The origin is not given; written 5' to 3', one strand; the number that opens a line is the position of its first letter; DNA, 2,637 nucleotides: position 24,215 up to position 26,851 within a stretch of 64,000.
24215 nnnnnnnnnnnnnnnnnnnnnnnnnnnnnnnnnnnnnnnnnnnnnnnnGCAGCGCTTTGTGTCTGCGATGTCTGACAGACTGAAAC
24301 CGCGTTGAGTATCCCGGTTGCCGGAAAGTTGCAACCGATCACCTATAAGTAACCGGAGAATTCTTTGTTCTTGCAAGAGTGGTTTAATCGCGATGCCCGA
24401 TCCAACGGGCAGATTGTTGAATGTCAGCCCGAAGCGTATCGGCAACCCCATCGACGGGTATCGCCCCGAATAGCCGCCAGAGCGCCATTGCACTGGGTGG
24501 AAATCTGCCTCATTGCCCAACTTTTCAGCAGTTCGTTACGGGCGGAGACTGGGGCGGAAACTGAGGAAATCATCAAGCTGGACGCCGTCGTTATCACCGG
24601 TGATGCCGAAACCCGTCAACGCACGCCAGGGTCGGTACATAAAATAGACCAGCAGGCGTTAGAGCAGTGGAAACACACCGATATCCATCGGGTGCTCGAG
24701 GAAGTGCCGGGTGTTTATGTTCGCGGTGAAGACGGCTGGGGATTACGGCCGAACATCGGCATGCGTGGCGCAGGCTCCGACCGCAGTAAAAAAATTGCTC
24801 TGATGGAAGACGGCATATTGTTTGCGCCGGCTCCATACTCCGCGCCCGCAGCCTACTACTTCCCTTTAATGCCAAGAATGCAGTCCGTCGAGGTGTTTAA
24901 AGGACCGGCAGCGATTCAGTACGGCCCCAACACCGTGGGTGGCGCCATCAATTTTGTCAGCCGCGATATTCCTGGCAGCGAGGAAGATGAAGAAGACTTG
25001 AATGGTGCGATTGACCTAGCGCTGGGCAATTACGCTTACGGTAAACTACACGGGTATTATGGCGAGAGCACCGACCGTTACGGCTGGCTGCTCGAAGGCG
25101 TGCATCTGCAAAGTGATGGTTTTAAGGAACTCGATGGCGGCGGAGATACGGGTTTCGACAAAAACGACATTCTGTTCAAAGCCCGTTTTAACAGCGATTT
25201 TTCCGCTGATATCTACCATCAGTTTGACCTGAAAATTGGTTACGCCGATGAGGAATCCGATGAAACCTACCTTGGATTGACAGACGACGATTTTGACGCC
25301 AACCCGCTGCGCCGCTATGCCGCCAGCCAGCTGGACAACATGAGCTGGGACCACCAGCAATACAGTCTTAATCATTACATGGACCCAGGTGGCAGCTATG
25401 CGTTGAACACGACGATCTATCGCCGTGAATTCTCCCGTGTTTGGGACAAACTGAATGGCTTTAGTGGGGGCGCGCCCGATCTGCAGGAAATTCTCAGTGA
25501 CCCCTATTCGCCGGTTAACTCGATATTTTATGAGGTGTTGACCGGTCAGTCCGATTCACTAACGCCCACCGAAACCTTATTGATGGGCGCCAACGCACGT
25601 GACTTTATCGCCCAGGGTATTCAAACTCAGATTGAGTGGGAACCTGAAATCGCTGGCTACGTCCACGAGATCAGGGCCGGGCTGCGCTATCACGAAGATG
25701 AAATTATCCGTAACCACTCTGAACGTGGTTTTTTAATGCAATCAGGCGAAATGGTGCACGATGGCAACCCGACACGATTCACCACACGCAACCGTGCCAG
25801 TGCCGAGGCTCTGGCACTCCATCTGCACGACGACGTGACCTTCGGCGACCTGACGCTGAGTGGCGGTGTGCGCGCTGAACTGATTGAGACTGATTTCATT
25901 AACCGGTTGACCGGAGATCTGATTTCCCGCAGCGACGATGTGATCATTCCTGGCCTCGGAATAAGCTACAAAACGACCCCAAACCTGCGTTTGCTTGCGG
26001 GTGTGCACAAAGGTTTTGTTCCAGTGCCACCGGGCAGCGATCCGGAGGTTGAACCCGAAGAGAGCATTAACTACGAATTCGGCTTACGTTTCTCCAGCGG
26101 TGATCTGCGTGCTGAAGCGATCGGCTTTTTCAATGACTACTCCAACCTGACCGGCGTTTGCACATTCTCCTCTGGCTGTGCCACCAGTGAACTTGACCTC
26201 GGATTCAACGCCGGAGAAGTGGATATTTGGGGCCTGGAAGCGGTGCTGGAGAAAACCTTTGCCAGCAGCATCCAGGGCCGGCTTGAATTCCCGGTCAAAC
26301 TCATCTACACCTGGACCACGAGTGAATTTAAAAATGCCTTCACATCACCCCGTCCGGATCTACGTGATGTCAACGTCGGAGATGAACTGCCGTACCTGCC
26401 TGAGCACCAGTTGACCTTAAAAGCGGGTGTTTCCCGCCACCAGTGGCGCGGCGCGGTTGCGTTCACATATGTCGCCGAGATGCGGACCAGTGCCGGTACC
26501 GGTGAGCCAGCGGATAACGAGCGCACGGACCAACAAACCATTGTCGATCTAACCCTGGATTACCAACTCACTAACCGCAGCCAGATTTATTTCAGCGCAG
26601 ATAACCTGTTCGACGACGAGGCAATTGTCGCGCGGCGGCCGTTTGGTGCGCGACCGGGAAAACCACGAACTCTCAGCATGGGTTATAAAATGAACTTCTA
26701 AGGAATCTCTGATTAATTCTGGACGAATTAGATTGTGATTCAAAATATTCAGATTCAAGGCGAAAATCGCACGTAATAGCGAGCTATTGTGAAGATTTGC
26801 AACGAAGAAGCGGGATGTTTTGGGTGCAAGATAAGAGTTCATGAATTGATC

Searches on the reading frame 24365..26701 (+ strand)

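Call 58: search_protein_families(library=pfam, proteins=[window:24365-26701:+], max_evalue=0.001)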
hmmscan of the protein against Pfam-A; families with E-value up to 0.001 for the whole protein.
window:24365-26701:+ (778 aa): 3 families
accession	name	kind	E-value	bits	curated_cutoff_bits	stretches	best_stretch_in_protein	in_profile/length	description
PF00593.30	TonB_dep_Rec_b-barrel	-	4.1e-36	126.2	27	1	300-748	28-436/436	TonB dependent receptor-like, beta-barrel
PF07715.20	Plug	-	1.4e-15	58.1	23.9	1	84-194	2-107/107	TonB-dependent Receptor Plug Domain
PF13557.12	Phenol_MetA_deg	-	0.00025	21.6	22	0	622-752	117-228/242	Putative MetA-pathway of phenol degradation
